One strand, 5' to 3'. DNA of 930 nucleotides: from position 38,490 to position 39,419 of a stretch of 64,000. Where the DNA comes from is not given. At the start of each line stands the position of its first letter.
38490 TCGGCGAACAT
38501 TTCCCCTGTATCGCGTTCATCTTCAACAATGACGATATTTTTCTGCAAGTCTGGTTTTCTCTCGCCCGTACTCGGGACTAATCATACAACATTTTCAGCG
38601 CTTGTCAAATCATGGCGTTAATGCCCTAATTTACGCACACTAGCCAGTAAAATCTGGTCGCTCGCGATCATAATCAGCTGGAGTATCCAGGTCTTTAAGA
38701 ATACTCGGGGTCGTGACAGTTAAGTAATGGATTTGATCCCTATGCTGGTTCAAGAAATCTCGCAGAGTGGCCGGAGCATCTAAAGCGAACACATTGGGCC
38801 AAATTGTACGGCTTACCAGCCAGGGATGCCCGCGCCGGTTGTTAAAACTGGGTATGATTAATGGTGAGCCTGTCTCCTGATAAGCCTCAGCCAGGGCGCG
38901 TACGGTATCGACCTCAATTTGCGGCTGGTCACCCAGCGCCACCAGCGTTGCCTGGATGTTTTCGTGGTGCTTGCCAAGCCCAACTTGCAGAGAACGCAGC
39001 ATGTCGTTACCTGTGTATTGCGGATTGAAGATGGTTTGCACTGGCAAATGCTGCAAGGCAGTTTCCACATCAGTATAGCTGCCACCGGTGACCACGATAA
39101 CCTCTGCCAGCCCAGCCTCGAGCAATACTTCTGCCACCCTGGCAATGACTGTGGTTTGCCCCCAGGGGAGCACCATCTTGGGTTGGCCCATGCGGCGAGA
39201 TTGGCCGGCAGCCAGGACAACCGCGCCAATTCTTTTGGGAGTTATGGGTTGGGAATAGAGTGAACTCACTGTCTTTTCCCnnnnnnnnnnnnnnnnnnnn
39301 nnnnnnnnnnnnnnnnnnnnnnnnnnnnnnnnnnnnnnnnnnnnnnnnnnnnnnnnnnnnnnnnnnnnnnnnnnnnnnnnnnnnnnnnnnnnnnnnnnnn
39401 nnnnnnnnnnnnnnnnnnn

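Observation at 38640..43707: YqeB-like, YqeC-MocA fusion and MocA beside a Moco large subunit: candidate selenium-dependent molybdenum hydroxylase locus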

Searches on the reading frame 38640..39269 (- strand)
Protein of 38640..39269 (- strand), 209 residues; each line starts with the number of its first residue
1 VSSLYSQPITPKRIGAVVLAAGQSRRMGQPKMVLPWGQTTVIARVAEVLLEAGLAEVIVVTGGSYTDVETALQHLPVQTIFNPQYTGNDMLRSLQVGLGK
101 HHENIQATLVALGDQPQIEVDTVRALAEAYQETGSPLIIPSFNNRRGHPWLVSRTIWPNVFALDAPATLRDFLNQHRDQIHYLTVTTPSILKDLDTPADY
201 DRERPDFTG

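Call 3: search_protein_families(library=ncbifam, proteins=[window:38640-39269:-], max_evalue=0.01)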
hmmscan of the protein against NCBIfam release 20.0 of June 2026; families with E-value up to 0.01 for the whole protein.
window:38640-39269:- (209 aa): 26 families (the best 25 are shown)
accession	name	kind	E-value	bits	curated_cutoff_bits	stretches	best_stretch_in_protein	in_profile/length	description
NF045665.1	NTPtran_DVU1551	equivalog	7.6e-46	156.8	315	1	14-202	1-188/359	DVU_1551 family NTP transferase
TIGR03310.1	matur_MocA_YgfJ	equivalog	7.4e-45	153.2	186.45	1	16-201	2-186/188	molybdenum cofactor cytidylyltransferase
TIGR03202.1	pucB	equivalog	9.7e-24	84.1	235.05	1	16-200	3-192/192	xanthine dehydrogenase accessory protein PucB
NF045782.1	NicBOxredNboR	equivalog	1.3e-20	74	260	1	12-199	7-201/206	nicotine blue oxidoreductase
NF053639.1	Mfer334_fam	equivalog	7.1e-11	42.3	260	1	16-155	2-151/209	pseudomurein biosynthesis protein PmurB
NF010938.0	PRK14358.1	equivalog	4.3e-10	38.8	500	1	14-139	8-133/481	bifunctional N-acetylglucosamine-1-phosphate uridyltransferase/glucosamine-1-phosphate acetyltransferase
TIGR01173.1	glmU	equivalog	2.9e-09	36.3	366.85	1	16-138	3-125/452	bifunctional UDP-N-acetylglucosamine diphosphorylase/glucosamine-1-phosphate N-acetyltransferase GlmU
NF001457.0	PRK00317.1-3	equivalog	8.2e-09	35.2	164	1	16-149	4-132/200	molybdenum cofactor guanylyltransferase MobA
NF002741.0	PRK02726.1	equivalog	1.3e-08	34.7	179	1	11-62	5-55/200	molybdenum cofactor guanylyltransferase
TIGR02665.1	molyb_mobA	equivalog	2e-08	34.5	151.85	1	15-150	2-132/186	molybdenum cofactor guanylyltransferase MobA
NF001855.0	PRK00576.1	equivalog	2.8e-08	33.6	205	1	13-140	6-129/197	molybdenum cofactor guanylyltransferase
NF010934.1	PRK14354.1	equivalog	8.3e-08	31.2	450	1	16-134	2-119/447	bifunctional UDP-N-acetylglucosamine diphosphorylase/glucosamine-1-phosphate N-acetyltransferase GlmU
NF010933.0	PRK14353.1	equivalog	9.4e-08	31.1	505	1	12-139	4-132/453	bifunctional UDP-N-acetylglucosamine diphosphorylase/glucosamine-1-phosphate N-acetyltransferase GlmU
TIGR00453.1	ispD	equivalog_domain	1.5e-07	31.1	181.3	1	16-134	2-121/219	2-C-methyl-D-erythritol 4-phosphate cytidylyltransferase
NF010932.0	PRK14352.1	equivalog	4.1e-07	29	611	1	13-135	6-131/488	bifunctional UDP-N-acetylglucosamine diphosphorylase/glucosamine-1-phosphate N-acetyltransferase GlmU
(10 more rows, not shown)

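Call 4: search_protein_families(library=pfam, proteins=[window:38640-39269:-], max_evalue=0.01)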
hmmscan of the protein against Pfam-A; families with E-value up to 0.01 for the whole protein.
window:38640-39269:- (209 aa): 3 families
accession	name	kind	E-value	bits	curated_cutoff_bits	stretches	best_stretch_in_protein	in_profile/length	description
PF12804.13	NTP_transf_3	-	6.2e-37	127.7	27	1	16-178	1-158/160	MobA-like NTP transferase domain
PF01128.25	IspD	-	0.0023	18.2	27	1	16-132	3-119/221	2-C-methyl-D-erythritol 4-phosphate cytidylyltransferase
PF02348.25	CTP_transf_3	-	0.0048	17.2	22.6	1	17-135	3-119/217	Cytidylyltransferase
